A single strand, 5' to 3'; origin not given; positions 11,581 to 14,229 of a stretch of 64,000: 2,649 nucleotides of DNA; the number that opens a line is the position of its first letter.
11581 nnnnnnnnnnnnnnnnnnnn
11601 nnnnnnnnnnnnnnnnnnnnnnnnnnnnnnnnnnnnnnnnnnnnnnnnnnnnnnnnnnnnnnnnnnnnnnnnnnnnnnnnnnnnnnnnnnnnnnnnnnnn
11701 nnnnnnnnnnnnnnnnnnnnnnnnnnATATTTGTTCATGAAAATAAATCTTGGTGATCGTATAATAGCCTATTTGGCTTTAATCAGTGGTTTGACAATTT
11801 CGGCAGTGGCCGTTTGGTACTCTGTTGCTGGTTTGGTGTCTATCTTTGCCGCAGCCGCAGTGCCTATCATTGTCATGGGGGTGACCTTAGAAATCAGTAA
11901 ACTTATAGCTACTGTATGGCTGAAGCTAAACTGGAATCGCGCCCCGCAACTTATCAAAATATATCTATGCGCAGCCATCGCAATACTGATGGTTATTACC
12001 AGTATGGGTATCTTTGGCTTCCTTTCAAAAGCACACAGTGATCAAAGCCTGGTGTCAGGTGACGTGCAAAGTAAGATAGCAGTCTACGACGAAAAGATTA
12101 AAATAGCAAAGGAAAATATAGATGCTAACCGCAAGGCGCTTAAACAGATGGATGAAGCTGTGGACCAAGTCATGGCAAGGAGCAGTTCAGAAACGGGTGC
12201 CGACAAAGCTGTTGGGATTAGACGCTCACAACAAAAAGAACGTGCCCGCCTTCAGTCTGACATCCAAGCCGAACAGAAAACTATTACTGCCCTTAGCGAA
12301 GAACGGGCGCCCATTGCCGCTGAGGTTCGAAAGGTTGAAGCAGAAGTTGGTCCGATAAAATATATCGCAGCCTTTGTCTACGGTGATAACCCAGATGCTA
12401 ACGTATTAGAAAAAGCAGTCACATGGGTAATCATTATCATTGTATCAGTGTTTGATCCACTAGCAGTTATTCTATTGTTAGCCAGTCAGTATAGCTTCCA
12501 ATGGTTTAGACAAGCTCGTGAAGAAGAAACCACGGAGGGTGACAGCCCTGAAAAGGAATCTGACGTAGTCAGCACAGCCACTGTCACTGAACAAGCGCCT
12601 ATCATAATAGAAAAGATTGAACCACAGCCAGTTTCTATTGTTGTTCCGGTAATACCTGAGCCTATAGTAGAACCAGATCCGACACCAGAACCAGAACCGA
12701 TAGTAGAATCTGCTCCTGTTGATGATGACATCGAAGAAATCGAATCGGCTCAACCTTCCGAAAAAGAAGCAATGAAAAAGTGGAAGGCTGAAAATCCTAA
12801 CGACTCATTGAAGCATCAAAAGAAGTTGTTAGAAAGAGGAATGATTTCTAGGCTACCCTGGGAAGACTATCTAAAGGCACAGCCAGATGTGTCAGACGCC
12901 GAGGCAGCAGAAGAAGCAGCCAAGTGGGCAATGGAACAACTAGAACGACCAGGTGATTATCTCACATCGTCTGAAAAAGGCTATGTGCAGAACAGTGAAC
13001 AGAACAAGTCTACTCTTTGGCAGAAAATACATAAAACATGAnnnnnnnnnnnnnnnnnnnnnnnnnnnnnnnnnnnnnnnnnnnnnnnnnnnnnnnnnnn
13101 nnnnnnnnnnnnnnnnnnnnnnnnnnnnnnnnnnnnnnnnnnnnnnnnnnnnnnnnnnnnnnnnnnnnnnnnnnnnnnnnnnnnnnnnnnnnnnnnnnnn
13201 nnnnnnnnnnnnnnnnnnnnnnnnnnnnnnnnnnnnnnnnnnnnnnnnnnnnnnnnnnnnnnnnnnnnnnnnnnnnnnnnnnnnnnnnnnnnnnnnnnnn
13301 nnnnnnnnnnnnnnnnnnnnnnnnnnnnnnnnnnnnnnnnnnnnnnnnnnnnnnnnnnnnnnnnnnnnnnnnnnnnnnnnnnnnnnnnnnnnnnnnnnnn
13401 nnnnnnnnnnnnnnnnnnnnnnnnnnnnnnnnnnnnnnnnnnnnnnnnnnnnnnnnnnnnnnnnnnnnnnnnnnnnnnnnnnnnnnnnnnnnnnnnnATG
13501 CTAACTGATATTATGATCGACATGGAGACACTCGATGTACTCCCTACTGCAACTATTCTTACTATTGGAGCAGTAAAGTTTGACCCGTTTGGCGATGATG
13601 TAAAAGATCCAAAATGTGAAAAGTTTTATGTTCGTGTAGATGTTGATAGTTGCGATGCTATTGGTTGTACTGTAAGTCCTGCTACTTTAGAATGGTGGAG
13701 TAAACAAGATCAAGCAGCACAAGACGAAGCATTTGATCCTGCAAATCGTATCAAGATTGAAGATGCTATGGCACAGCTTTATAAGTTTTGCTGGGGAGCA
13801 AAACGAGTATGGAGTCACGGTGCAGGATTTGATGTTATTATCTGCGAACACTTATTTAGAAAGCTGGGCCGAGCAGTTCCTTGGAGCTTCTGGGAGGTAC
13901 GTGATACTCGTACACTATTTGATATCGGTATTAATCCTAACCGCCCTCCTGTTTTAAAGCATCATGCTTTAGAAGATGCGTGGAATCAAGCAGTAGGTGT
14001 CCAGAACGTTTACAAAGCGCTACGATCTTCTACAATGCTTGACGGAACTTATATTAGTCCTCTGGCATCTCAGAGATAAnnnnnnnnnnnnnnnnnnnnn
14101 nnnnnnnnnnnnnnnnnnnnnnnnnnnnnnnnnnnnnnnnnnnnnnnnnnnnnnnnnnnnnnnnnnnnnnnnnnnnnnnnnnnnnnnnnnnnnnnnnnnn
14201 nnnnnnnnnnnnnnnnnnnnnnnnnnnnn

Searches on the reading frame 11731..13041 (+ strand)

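Call 15: search_protein_families(library=phrogs, proteins=[window:11731-13041:+], max_evalue=0.00001)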
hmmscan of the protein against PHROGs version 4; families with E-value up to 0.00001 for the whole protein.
window:11731-13041:+ (436 aa): 0 families

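Call 20: search_protein_families(library=pfam, proteins=[window:11731-13041:+], max_evalue=0.001)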
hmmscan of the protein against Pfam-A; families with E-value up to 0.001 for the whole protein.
window:11731-13041:+ (436 aa): 1 family
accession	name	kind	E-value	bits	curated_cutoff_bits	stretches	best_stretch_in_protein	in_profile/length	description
PF00335.26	Tetraspanin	-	0.00031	20.9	32.1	1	11-127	7-128/225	Tetraspanin family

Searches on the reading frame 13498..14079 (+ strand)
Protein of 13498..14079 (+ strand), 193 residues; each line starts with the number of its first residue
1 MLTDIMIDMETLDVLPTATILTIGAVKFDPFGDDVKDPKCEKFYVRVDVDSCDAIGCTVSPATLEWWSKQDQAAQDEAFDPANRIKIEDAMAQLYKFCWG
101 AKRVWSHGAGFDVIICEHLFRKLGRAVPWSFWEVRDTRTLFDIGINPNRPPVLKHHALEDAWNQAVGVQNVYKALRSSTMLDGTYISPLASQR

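Call 20: search_protein_families(library=pfam, proteins=[window:13498-14079:+], max_evalue=0.001)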
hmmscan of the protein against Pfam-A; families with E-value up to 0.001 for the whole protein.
window:13498-14079:+ (193 aa): 1 family
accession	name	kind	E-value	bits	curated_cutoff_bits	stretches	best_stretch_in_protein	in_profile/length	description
PF16473.11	Rv2179c-like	-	3e-38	131.7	27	1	4-171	2-176/177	3'-5' exoribonuclease Rv2179c-like domain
